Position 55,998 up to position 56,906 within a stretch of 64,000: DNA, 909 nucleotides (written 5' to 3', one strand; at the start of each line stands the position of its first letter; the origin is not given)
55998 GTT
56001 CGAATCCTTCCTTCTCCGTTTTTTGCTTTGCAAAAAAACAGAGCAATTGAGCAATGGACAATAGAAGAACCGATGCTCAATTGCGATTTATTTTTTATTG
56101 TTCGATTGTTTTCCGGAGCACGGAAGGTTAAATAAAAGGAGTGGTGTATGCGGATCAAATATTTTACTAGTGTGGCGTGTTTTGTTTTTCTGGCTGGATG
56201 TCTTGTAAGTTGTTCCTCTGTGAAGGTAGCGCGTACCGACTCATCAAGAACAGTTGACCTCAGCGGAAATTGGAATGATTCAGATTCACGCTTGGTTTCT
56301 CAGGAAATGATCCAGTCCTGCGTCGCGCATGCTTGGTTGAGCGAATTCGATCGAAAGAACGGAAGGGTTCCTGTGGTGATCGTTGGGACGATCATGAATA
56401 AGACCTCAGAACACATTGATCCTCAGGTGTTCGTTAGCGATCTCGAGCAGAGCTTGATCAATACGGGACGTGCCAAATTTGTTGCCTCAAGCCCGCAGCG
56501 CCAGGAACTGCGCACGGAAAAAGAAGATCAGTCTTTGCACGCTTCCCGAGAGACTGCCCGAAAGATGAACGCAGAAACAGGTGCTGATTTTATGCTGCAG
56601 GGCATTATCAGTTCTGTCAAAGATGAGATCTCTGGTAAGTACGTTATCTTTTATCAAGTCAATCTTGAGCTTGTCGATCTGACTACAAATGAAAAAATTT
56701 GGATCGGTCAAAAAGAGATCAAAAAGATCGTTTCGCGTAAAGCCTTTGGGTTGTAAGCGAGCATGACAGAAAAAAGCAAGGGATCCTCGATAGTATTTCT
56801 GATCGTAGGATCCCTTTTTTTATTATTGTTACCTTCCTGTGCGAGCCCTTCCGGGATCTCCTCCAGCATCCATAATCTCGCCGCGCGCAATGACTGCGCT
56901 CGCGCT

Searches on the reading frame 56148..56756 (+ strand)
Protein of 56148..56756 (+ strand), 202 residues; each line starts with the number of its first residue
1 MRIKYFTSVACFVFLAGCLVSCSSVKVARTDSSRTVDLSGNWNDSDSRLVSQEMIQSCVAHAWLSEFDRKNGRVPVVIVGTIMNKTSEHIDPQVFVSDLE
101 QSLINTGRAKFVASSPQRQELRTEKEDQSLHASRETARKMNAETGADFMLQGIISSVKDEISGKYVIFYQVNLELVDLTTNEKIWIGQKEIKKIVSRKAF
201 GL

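Call 91: search_protein_families(library=pfam, proteins=[window:56148-56756:+], max_evalue=0.00001)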
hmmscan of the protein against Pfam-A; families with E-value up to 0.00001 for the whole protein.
window:56148-56756:+ (202 aa): 1 family
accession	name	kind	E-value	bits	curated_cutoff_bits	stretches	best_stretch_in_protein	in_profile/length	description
PF13036.11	LpoB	-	9.9e-36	123.3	22.3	1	46-191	1-147/147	Peptidoglycan-synthase activator LpoB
